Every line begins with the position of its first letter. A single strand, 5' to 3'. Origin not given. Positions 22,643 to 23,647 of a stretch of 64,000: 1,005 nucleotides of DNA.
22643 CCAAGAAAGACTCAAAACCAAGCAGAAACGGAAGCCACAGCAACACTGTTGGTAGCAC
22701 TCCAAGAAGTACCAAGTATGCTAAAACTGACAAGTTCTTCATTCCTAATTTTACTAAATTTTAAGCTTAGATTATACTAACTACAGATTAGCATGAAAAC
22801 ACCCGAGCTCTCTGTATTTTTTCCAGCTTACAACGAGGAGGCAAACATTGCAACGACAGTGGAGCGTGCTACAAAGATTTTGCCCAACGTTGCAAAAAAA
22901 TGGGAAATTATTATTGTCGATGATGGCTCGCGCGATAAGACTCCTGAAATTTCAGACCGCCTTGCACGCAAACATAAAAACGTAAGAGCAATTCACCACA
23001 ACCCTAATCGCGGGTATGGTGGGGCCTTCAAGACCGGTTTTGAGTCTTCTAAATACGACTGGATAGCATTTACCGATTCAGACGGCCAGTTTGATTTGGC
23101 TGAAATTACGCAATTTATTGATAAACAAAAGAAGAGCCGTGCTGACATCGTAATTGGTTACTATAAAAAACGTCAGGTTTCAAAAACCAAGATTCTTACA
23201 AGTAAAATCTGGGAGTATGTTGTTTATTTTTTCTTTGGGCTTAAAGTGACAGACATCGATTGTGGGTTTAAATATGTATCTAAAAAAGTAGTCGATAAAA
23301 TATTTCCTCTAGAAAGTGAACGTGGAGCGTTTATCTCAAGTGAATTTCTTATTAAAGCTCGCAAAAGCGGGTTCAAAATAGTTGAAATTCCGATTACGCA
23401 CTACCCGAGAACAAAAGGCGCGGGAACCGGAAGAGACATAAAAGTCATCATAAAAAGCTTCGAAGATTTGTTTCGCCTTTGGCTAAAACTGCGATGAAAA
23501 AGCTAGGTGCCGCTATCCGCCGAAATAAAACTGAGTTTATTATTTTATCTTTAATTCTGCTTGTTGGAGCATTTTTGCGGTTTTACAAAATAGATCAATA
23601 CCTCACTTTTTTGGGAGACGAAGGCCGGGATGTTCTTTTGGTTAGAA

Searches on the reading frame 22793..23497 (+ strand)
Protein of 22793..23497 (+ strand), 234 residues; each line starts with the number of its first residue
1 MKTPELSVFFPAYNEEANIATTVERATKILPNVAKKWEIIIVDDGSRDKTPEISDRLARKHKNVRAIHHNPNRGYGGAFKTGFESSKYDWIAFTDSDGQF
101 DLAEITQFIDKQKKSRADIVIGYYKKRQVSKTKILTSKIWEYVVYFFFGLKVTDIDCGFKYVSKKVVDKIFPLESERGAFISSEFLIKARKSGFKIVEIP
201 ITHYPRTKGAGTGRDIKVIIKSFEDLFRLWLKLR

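Call 8: search_protein_families(library=pfam, proteins=[window:22793-23497:+], max_evalue=0.01)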
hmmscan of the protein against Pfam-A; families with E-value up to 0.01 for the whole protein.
window:22793-23497:+ (234 aa): 3 families
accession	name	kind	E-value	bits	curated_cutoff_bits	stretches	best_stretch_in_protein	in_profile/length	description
PF00535.33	Glycos_transf_2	-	4.2e-32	111.8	23.3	1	7-171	1-168/168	Glycosyl transferase family 2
PF13641.12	Glyco_tranf_2_3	-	5.2e-05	23.8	27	1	4-97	1-96/230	Glycosyltransferase like family 2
PF10111.15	Glyco_tranf_2_2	-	5.7e-05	23.2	27.3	1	7-102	1-96/276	Glycosyltransferase like family 2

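Call 33: search_protein_families(library=ncbifam, proteins=[window:22793-23497:+], max_evalue=0.001)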
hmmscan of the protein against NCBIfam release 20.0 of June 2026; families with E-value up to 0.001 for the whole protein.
window:22793-23497:+ (234 aa): 24 families
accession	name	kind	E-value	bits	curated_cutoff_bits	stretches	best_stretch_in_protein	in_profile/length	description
NF007986.1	PRK10714.1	equivalog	1.9e-21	76.4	529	1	5-212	7-209/316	undecaprenyl-phosphate 4-deoxy-4-formamido-L-arabinose transferase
TIGR03937.1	PgaC_IcaA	equivalog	2.1e-18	66.5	422.3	1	3-113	44-151/407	poly-beta-1,6-N-acetyl-D-glucosamine synthase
NF047588.1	GlcsyltransPgfSStrep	equivalog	7.8e-17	61.4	500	1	6-174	3-171/308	glycosyltransferase PgfS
NF047683.1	TeichurnBiosyTuaG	equivalog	1.3e-15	57.7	400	1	3-114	5-113/252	teichuronic acid biosynthesis protein TuaG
NF058614.1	PPMAGASynPpgS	equivalog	1.4e-15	57.4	370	1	8-211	4-208/226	polyprenyl-phospho-N-acetylgalactosaminyl synthase PpgS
NF041391.1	DPhHxTase_Halo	equivalog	2.6e-15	56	375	1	12-206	3-186/213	dolichyl-phosphate hexose transferase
TIGR04182.1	glyco_TIGR04182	equivalog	6.7e-15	55.2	325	1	6-212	2-199/293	S-layer glycoprotein N-glycosyltransferase AglJ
NF007482.0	PRK10073.1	equivalog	2.9e-14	52.8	423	1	2-119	4-117/334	glycosyltransferase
TIGR03965.1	mycofact_glyco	equivalog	8.4e-12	44.7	280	1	3-97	73-164/467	mycofactocin biosynthesis glycosyltransferase MftF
TIGR04283.1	glyco_like_mftF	equivalog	4.4e-11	42.8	182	1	6-127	1-110/221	TIGR04283 family arsenosugar biosynthesis glycosyltransferase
NF038302.1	EPS_HpsE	equivalog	6.1e-10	38.6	300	1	5-102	2-101/307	hormogonium polysaccharide biosynthesis glycosyltransferase HpsE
NF010496.0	PRK13915.1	equivalog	1.3e-09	37.6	262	1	5-97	32-126/307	glucosyl-3-phosphoglycerate synthase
NF041875.1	EPS_EpsD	equivalog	2e-09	37.3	370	1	6-123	1-115/325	exopolysaccharide biosynthesis glycosyltransferase EpsD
NF050050.1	ProtGlycPglI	equivalog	5.3e-08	32.6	500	1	4-120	2-116/306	GalNAc(5)-diNAcBac-PP-undecaprenol beta-1,3-glucosyltransferase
TIGR03469.1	HpnB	hypoth_equivalog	1e-07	31.3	379.25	1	3-121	43-169/386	hopene-associated glycosyltransferase HpnB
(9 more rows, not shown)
